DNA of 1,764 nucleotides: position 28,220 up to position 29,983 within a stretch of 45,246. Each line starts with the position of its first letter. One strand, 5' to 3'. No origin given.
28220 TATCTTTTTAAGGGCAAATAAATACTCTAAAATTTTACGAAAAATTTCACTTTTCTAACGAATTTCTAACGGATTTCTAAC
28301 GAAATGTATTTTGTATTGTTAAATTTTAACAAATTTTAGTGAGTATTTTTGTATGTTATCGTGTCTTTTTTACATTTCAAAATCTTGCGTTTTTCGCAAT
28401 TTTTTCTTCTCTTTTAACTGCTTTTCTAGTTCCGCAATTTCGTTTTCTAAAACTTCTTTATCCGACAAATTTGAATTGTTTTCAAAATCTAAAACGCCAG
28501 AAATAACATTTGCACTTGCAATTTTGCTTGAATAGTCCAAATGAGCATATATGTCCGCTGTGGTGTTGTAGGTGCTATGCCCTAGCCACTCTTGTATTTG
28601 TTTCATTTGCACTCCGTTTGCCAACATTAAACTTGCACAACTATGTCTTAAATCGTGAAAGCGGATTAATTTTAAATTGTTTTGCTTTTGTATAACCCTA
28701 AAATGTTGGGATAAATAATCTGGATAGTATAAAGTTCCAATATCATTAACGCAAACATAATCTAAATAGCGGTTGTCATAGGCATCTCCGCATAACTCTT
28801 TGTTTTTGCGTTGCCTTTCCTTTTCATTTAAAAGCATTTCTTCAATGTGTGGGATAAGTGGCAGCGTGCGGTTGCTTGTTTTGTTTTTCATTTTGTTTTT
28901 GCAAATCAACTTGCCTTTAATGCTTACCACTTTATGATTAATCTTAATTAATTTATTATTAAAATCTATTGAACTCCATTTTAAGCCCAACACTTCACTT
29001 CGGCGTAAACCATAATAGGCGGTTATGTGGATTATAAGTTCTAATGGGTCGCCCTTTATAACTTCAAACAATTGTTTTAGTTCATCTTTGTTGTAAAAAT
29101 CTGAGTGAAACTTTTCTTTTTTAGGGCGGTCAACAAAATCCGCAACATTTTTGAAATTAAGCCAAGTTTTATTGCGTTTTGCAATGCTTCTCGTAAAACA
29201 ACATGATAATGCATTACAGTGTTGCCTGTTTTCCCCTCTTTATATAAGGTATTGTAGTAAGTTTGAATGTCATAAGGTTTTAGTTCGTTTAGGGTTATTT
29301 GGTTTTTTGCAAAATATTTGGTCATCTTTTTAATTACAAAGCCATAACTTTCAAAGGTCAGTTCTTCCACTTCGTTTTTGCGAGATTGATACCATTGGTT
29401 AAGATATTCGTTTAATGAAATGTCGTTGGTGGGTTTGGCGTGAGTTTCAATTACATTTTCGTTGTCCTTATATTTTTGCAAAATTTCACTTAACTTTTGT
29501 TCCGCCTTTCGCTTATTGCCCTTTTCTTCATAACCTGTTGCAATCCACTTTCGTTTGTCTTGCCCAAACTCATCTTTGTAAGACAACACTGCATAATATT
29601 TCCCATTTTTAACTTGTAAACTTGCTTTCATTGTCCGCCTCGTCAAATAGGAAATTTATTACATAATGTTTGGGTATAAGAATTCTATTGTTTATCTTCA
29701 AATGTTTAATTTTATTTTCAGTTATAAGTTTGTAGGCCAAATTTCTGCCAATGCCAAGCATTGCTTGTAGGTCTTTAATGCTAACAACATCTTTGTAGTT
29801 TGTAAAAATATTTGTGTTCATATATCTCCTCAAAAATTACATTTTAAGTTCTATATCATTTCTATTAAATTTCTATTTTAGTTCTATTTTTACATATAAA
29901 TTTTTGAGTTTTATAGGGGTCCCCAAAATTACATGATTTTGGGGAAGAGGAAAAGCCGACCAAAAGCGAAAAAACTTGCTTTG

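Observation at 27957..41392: Island splits tRNA-Leu(CAA) inside the anticodon loop and carries its own intact replacement tRNA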

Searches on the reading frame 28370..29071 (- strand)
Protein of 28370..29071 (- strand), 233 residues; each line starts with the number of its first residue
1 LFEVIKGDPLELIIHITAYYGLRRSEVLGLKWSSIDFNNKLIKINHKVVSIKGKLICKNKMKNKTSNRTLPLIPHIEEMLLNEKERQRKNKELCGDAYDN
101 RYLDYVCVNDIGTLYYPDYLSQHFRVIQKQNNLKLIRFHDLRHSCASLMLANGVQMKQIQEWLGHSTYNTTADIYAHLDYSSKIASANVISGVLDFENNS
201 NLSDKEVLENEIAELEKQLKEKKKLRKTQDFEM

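Call 6: search_protein_families(library=pfam, proteins=[window:28370-29071:-], max_evalue=0.01)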
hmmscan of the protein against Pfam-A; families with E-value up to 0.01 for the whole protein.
window:28370-29071:- (233 aa): 1 family
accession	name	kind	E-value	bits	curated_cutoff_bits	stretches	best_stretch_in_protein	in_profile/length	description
PF00589.27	Phage_integrase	-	5.1e-23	82.2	27.1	1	12-180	26-170/172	Phage integrase family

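Call 68: search_protein_families(library=phrogs, proteins=[window:28370-29071:-], max_evalue=0.001)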
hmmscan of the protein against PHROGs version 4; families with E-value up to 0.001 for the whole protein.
window:28370-29071:- (233 aa): 6 families
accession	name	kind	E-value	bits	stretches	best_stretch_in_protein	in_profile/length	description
phrog_1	-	integration and excision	6.2e-39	135.7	1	7-220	286-470/611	integrase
phrog_216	-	integration and excision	7.8e-23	82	1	17-203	83-250/301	integrase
phrog_7685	-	integration and excision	2e-12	48.2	1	61-193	122-238/240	integrase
phrog_34557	-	integration and excision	5.1e-09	37.1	1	17-177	7-165/183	integrase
phrog_35951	-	unknown function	1.3e-05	26.6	1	129-195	14-79/97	-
phrog_25190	-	integration and excision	0.00018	22.8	1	123-179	34-90/109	integrase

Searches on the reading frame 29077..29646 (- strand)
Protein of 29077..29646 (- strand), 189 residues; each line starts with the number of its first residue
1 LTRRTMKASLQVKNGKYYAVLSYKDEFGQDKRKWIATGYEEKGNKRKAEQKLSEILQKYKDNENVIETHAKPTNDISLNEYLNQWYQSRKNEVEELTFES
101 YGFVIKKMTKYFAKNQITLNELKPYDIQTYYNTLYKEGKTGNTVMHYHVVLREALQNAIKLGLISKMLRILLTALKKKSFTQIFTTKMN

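Call 6: search_protein_families(library=pfam, proteins=[window:29077-29646:-], max_evalue=0.01)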
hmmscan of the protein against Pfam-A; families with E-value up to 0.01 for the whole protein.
window:29077-29646:- (189 aa): 4 families
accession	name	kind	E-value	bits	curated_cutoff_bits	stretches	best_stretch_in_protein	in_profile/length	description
PF13102.12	Phage_int_SAM_5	-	2.8e-08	34.4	22.3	1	77-166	1-90/98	Phage integrase SAM-like domain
PF14659.12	Phage_int_SAM_3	-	4.9e-05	23.9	22.6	1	78-134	2-57/58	Phage integrase, N-terminal SAM-like domain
PF02899.23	Phage_int_SAM_1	-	0.00024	21.8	22.3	1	91-156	12-77/83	Phage integrase, N-terminal SAM-like domain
PF09537.16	DUF2383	-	0.0044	17.6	30.8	1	48-97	2-51/111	Domain of unknown function (DUF2383)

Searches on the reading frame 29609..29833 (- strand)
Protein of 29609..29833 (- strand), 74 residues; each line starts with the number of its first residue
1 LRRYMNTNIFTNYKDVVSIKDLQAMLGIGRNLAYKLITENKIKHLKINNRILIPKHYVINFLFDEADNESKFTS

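Call 7: search_protein_families(library=pfam, proteins=[window:29609-29833:-], max_evalue=0.01)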
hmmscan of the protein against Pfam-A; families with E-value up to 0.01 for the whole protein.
window:29609-29833:- (74 aa): 1 family
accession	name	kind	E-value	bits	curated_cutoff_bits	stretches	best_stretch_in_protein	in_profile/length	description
PF12728.13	HTH_17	-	6.3e-08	33.2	27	1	17-61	2-46/51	Helix-turn-helix domain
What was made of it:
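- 29609..29833 (-): Xis-like HTH_17 protein (74 aa). Pfam PF12728 (call 7).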

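Call 30: find_encoding_contigs(protein=window:29609-29833:-, flank=6000, max_places=10)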
Protein window:29609-29833:- (74 aa): no gene with exactly this product is on record in the collection.

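Call 68: search_protein_families(library=phrogs, proteins=[window:29609-29833:-], max_evalue=0.001)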
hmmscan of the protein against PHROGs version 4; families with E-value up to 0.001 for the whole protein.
window:29609-29833:- (74 aa): 0 families
